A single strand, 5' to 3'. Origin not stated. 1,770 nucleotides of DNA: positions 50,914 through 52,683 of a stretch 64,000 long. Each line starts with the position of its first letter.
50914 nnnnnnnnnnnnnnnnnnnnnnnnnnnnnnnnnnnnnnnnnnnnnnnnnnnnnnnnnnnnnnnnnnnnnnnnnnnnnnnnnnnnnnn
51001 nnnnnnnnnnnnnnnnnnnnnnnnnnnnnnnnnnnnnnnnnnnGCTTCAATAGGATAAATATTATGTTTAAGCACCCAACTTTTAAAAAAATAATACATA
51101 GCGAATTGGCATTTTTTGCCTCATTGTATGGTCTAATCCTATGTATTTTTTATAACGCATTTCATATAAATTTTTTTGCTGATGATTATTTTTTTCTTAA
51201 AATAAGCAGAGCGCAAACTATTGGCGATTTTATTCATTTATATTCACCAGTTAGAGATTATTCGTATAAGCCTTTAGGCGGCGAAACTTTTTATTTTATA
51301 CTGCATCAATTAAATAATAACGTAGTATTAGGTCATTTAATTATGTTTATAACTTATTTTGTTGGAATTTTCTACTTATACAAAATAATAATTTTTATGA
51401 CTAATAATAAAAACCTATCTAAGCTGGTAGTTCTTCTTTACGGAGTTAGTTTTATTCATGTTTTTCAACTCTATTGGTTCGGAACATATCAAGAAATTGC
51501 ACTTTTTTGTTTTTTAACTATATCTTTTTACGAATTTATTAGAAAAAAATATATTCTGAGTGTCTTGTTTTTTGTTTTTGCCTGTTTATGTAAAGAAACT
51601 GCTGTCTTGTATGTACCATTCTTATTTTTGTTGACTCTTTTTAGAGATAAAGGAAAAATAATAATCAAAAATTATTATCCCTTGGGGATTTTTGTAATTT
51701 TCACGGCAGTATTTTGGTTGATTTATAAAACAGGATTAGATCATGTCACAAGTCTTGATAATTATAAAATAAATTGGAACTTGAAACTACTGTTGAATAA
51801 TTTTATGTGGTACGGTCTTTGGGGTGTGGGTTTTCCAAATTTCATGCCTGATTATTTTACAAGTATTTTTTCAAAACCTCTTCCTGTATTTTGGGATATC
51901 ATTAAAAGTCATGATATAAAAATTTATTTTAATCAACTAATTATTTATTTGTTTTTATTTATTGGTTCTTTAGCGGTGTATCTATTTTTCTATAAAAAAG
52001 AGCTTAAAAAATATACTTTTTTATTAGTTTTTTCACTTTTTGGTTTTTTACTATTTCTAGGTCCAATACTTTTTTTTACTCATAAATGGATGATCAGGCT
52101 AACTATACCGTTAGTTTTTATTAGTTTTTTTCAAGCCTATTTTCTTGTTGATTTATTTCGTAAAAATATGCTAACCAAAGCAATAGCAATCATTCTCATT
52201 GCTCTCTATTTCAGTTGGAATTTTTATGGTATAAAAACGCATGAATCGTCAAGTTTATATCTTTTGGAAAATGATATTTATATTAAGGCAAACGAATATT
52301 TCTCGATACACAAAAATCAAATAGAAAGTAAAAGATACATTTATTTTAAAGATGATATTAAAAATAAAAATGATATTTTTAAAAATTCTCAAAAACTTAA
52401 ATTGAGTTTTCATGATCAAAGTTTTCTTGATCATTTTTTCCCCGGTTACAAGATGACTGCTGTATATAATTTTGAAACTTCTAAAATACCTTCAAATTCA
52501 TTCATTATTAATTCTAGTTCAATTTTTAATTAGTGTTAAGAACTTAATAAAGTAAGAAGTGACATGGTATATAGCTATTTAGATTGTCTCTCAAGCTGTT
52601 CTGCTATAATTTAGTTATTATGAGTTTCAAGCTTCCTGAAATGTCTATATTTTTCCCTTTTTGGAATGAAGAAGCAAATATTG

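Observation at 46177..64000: >17 kb surface-glycosylation locus with at least six GT-C membrane transferases, five GT2, one GT4 and a flippase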

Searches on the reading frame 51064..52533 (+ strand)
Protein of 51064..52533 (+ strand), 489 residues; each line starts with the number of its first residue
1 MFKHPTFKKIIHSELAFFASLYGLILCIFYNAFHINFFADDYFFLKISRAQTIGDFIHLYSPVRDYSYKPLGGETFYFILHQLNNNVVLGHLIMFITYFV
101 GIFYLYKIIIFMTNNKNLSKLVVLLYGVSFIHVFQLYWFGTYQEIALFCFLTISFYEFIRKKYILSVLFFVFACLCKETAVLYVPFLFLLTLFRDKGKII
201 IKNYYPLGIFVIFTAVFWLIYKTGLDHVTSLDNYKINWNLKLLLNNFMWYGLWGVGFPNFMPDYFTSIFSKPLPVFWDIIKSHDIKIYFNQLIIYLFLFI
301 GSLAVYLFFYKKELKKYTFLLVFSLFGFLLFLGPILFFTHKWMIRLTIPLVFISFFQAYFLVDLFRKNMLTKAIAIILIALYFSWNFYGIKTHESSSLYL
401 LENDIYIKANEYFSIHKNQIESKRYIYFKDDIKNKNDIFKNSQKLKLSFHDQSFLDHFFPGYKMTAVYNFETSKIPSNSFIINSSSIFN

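Call 4: search_protein_families(library=pfam, proteins=[window:51064-52533:+], max_evalue=0.01)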
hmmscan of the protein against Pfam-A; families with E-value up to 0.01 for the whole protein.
window:51064-52533:+ (489 aa): 0 families

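Call 6: search_protein_families(library=ncbifam, proteins=[window:51064-52533:+], max_evalue=0.01)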
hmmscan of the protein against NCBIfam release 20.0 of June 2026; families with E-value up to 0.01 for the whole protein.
window:51064-52533:+ (489 aa): 1 family
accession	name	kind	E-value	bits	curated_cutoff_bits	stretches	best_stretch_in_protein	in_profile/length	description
NF046093.1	AZOBR_p60025_fam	subfamily_domain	4.9e-08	32.5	150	1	91-211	110-231/232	AZOBR_p60025 family cell surface glycopolymer formation protein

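Call 15: search_solved_structures(query=window:51064-52533:+, max_evalue=10)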
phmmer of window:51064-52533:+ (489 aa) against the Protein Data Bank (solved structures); distinct sequences matched with E-value up to 10: 0.

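Call 17: find_homologous_proteins(query=window:51064-52533:+, max_evalue=0.001)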
Query window:51064-52533:+ (489 aa): 92 proteins with E <= 0.001 among 8000 candidates.
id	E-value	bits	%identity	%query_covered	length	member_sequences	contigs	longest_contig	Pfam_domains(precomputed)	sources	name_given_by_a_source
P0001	0.0e+0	1074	100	100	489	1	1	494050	-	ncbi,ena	-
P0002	6.9e-247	839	77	100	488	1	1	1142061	-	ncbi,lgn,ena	-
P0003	4.2e-244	829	79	100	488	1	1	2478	-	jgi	-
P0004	2.2e-240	817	75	100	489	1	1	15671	-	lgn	-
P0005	5.8e-195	667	62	96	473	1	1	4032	-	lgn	-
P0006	1.8e-179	616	69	80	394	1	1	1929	-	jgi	jgi:hypothetical protein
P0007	5.4e-164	565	54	99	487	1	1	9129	-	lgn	-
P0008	3.0e-153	530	55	98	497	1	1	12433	-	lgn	-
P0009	1.5e-152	527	54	97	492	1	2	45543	-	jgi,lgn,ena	-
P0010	2.6e-152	527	53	96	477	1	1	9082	-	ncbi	-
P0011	2.1e-147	510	50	98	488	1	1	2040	-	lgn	-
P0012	1.1e-144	501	52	98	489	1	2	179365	-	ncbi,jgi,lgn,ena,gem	-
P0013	6.3e-142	492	53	96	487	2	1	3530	-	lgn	-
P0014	5.0e-138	479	51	96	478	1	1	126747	-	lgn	-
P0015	8.9e-138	479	51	96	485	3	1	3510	-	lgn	-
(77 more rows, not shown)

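Call 19: find_encoding_contigs(protein=P0001, flank=10000, max_places=3)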
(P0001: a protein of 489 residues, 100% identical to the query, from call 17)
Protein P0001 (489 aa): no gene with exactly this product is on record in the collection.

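Call 32: search_solved_structures(query=A1, max_evalue=10)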
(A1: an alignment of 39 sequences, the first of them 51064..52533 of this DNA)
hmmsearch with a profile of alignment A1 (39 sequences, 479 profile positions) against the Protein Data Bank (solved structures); distinct sequences matched with E-value up to 10: 3.
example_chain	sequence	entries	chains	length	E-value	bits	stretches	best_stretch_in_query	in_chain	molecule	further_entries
1d6t_A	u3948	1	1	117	0.28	13.3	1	378-437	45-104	RIBONUCLEASE P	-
6d1r_A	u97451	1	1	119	0.29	13.2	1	378-437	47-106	Ribonuclease P protein component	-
6ov1_A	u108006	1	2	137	0.34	13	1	378-437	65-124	Ribonuclease P protein component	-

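Call 40: predict_structure(alignment_id=A1)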
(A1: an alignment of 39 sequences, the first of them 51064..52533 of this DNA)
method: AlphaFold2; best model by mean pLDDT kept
length: 489 residues; sequences in the alignment: 39
mean_pLDDT: 93.1   pTM: 0.92
mean pLDDT of the five models: 93.1, 92.7, 92.6, 91.4, 90.8
residues with pLDDT >= 90: 393; 70-90: 93; 50-70: 3; < 50: 0
segments of 3 or more residues with pLDDT < 50: none
pLDDT, mean of each block of 10 residues (from residue 1): 71 91 97 94 94 94 90 97 96 98 98 96 98 95 98 98 97 96 95 86 93 96 83 86 93 94 85 89 92 97 96 93 95 90 93 98 95 97 96 88 94 96 96 83 94 95 94 95 90
secondary structure, 60 per line:
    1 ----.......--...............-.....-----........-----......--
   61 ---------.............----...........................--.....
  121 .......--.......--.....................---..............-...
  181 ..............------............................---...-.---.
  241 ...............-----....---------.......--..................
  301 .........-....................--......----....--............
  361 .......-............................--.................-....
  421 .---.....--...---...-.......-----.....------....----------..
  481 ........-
elements in order: H5-11 H14-28 H30-34 H40-47 H53-58 H70-82 H87-113 H116-127 H130-136 H139-159 H163-176 H178-194 H201-228 H240-255 H261-264 H274-280 H283-309 H311-330 H333-337 H343-346 H349-367 H369-396 H399-415 H417-421 E425-429 H442-448 H454-458 E465-468 E479-483 H484-488
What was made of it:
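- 51064..52533 (+): D: GT-C fold protein with no Pfam model, 489 aa. A divergent PMT_2 relative with a '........' loop (D40, D41) and invariant K177-E178. AF2 pLDDT 93 (call 40).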

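Call 43: fold_search(model_id=the predicted structure, library=pdb)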
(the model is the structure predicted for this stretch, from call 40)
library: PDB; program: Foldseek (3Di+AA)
matches with E <= 10: 123; with E <= 0.001: 4
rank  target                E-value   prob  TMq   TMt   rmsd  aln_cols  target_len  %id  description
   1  8age_A                2.2e-04  1.00  0.50  0.39  11.3       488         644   15  Structure of yeast oligosaccharylransferase complex with acceptor peptide bound (released 2022-12-07)
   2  8agc_A                2.5e-04  1.00  0.50  0.37  14.8       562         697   14  Structure of yeast oligosaccharylransferase complex with lipid-linked oligosaccharide and non-acceptor peptide bound (released 2022-12-07)
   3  6ezn_F                3.5e-04  1.00  0.51  0.40  13.2       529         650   14  Cryo-EM structure of the yeast oligosaccharyltransferase (OST) complex (released 2018-01-17)
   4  9s6t_A                9.1e-04  1.00  0.48  0.48   8.0       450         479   16  Ternary cryo-EM structure of chicken ALG12 with Dol25-PP-GlcNAc2Man7, Dol25-P-Man, and Fab (released 2026-03-18)
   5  8agb_A                1.4e-03  1.00  0.46  0.37  12.6       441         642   14  Structure of yeast oligosaccharylransferase complex with lipid-linked oligosaccharide bound (released 2022-12-07)
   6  7oci_F                1.8e-03  1.00  0.51  0.41  11.8       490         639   15  Cryo-EM structure of yeast Ost6p containing oligosaccharyltransferase complex (released 2022-02-16)
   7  5ogl_A                2.4e-03  1.00  0.41  0.31  10.8       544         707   12  Structure of bacterial oligosaccharyltransferase PglB in complex with an acceptor peptide and an lipid-linked oligosac (released 2017-10-25)
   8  6c26_A                4.4e-03  1.00  0.46  0.36  13.7       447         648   14  The Cryo-EM structure of a eukaryotic oligosaccharyl transferase complex (released 2018-01-31)
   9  9i5k_A                5.4e-03  1.00  0.43  0.43  10.9       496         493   13  Structure of the Chaetomium thermophilum Pmt4 homodimer (C2 symmetry) (released 2025-12-24)
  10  6s7t_A                7.2e-03  1.00  0.45  0.33  16.8       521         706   12  Cryo-EM structure of human oligosaccharyltransferase complex OST-B (released 2019-12-18)
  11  6ftg_5                9.3e-03  1.00  0.46  0.36  13.1       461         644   14  Subtomogram average of OST-containing ribosome-translocon complexes from canine rough microsomal membranes (released 2018-03-21)
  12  5f15                  2.2e-02  1.00  0.41  0.37  10.7       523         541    9  Crystal Structure of ArnT from Cupriavidus metallidurans bound to Undecaprenyl phosphate (released 2016-02-17)
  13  9n9j_I                4.0e-02  1.00  0.43  0.31  19.5       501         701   11  Structure of a GRP94 folding intermediate engaged with a CCDC134- and FKBP11-bound secretory translocon (released 2025-11-19)
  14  8pn9_A                5.1e-02  1.00  0.44  0.34  17.8       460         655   10  Structure of human oligosaccharyltransferase OST-A complex bound to NGI-1 (released 2024-05-08)
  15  8b6l_I                5.3e-02  1.00  0.48  0.36  18.3       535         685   10  Subtomogram average of the human Sec61-TRAP-OSTA-translocon (released 2022-12-07)
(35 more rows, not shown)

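Call 76: search_protein_representatives(alignment_id=A1)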
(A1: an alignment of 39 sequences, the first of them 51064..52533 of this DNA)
Query: 39 sequences, 479 profile positions. Proteins with E-value up to 0.001 (for the whole library): 15528; up to 1e-10: 2207; up to 1e-30: 358. The best 150 are listed.
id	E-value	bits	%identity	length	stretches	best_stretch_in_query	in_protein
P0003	1.0e-184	631.5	-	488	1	2-478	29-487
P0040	4.7e-184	629.3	-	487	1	3-478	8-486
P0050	4.8e-175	599.6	-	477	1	1-478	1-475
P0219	3.9e-172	590.0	-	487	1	2-478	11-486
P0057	5.9e-170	582.8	-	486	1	2-478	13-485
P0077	4.1e-168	576.7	-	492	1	2-478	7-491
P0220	1.0e-162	558.9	-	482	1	3-479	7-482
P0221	1.3e-162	558.6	-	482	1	2-477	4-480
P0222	1.5e-160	551.8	-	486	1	4-478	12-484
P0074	2.3e-159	547.8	-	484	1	6-478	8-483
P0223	5.5e-159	546.6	-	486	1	2-478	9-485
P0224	1.0e-157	542.4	-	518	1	2-478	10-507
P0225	1.2e-157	542.2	-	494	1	4-478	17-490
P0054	1.4e-157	542.0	-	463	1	9-478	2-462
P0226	4.0e-154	530.6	-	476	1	8-479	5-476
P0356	1.2e-50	189.4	-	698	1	8-459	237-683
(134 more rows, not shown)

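Call 78: search_protein_families(library=pfam, alignment_id=A4, max_evalue=0.001)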
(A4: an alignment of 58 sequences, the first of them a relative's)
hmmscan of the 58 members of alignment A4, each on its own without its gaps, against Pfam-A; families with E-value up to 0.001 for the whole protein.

A. member 1, P0262 (479 aa): 0 families

B. families by the number of members that match (of 58 scanned): 5 families
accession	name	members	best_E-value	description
PF13231.12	PMT_2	16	8.1e-11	Dolichyl-phosphate-mannose-protein mannosyltransferase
PF00535.33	Glycos_transf_2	1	7.8e-39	Glycosyl transferase family 2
PF10111.15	Glyco_tranf_2_2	1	5.8e-08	Glycosyltransferase like family 2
PF13641.12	Glyco_tranf_2_3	1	1.6e-07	Glycosyltransferase like family 2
PF13704.12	Glyco_tranf_2_4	1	0.00024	Glycosyl transferase family 2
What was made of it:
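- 51064..52533 (+): 16 of 58 distant relatives hit PMT_2 (call 78).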
